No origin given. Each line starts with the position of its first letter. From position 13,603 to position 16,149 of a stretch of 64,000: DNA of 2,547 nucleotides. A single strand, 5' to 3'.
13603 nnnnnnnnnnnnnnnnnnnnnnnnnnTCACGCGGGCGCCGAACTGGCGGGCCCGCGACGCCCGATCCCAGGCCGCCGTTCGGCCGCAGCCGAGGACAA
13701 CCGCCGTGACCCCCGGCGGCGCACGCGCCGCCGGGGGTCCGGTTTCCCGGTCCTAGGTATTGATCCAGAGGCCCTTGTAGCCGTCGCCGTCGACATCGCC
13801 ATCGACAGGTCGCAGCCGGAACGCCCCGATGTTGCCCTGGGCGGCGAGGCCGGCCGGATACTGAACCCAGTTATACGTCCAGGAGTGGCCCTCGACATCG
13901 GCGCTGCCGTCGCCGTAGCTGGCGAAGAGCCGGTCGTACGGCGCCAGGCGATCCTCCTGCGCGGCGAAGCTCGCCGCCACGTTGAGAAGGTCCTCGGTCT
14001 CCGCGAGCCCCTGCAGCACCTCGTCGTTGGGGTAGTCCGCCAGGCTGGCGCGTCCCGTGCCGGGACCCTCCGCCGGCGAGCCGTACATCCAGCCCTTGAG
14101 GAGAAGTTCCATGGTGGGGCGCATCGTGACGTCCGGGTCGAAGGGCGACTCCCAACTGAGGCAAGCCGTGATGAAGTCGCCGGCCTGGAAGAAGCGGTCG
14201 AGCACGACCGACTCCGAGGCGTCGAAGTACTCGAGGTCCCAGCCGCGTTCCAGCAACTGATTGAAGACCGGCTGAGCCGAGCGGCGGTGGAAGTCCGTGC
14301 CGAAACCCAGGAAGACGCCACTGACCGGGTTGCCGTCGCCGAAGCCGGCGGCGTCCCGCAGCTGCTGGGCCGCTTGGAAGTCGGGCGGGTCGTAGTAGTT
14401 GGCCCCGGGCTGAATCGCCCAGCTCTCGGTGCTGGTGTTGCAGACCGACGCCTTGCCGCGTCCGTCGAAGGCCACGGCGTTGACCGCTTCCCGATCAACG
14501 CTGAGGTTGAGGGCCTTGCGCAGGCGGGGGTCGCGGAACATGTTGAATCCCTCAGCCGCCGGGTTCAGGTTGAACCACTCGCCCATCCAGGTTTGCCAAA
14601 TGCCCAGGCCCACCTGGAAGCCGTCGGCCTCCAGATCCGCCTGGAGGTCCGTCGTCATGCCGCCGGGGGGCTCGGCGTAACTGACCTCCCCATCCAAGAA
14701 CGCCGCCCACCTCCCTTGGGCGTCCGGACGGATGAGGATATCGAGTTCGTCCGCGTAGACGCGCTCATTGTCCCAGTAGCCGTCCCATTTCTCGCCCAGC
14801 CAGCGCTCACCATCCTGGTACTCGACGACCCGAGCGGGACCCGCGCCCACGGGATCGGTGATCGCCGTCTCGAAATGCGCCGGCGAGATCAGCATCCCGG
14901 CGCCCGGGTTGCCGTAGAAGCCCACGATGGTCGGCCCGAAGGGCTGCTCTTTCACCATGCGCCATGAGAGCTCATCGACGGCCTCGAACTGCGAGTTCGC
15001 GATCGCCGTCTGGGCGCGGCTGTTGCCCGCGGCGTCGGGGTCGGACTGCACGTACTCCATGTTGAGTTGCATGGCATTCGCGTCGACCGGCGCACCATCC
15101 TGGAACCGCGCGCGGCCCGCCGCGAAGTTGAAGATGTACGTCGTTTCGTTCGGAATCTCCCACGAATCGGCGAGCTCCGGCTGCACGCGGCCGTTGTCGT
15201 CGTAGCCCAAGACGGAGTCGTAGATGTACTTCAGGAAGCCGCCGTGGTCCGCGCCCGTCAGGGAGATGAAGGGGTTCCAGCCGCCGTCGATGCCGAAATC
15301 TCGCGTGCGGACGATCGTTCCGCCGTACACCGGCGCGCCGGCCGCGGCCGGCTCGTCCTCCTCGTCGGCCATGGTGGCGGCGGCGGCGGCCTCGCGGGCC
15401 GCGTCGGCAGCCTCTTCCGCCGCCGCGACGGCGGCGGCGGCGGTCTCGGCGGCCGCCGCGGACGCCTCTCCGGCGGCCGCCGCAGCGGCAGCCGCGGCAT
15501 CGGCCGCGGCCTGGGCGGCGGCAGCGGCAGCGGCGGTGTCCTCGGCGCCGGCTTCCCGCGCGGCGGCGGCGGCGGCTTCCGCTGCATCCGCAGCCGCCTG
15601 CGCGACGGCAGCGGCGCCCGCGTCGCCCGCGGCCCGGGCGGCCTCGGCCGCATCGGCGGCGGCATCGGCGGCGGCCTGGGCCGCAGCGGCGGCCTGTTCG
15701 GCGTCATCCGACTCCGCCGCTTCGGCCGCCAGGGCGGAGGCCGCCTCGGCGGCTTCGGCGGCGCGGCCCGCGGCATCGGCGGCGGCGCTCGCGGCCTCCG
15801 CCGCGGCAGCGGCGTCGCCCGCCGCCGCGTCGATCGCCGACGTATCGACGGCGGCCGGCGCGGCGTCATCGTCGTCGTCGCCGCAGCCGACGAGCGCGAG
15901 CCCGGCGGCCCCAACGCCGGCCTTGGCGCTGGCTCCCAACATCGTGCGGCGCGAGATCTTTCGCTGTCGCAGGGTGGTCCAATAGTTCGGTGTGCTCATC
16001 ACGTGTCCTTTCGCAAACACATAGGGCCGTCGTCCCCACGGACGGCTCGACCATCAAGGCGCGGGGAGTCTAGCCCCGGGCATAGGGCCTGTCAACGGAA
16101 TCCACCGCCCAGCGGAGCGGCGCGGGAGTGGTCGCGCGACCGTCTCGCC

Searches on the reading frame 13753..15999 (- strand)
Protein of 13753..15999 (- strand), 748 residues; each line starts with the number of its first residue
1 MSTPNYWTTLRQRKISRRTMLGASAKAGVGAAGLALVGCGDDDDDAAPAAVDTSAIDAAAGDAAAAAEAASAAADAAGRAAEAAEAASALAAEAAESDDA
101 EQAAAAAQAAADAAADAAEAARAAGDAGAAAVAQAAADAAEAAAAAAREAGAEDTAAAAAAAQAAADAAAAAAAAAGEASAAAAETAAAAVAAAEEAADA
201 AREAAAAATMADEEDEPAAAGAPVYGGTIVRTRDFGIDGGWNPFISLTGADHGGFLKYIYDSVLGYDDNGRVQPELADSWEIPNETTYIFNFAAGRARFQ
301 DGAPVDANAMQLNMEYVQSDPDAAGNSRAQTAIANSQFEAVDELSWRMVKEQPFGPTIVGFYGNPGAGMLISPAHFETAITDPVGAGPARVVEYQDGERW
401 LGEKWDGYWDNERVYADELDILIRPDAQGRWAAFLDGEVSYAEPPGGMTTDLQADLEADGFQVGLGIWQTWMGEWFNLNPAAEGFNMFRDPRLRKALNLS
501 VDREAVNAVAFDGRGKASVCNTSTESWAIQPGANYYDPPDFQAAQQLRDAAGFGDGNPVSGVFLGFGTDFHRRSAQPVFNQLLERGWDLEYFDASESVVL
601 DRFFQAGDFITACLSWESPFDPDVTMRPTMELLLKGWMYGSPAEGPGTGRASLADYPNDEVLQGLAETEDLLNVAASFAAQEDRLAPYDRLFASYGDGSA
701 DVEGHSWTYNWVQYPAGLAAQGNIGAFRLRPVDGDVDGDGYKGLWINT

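Call 6: search_protein_families(library=pfam, proteins=[window:13753-15999:-])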
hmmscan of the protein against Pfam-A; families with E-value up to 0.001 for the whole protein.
window:13753-15999:- (748 aa): 1 family
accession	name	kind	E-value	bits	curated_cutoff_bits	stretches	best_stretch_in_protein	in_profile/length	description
PF00496.27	SBP_bac_5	-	3.7e-36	125.5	32.4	1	272-590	2-320/368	Bacterial extracellular solute-binding proteins, family 5 Middle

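Call 47: search_protein_families(library=ncbifam, proteins=[window:13753-15999:-], max_evalue=1)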
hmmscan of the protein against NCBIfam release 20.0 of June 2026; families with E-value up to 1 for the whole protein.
window:13753-15999:- (748 aa): 8 families
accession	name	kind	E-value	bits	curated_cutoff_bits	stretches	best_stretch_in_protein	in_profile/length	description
TIGR02294.1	nickel_nikA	equivalog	3.2e-22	78.7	393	1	258-554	34-328/501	nickel ABC transporter substrate-binding protein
NF011942.0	PRK15413.1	equivalog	3.2e-19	69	594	1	257-556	56-346/512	glutathione ABC transporter substrate-binding protein GsiB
NF045468.1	Opp5A_nikA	equivalog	1e-13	50.7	600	1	262-518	47-285/488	nickel ABC transporter substrate-binding protein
NF047575.1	opine_bind_CntA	exception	4.5e-13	48.6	800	1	259-518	65-326/535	staphylopine-dependent metal ABC transporter substrate-binding lipoprotein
NF045467.1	Opp4A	equivalog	6.5e-12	44.5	650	2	381-557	205-384/556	oligopeptide ABC transporter substrate-binding protein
NF043070.1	DppA_dipep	equivalog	6.5e-09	34.9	1005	1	380-557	204-372/535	dipeptide ABC transporter periplasmic-binding protein DppA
NF011684.0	PRK15104.1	equivalog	0.00014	20.7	947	1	257-324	67-132/543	oligopeptide ABC transporter substrate-binding protein OppA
NF007287.0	PRK09755.1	equivalog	0.011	14.6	1098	1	259-325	63-128/535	ABC transporter substrate-binding protein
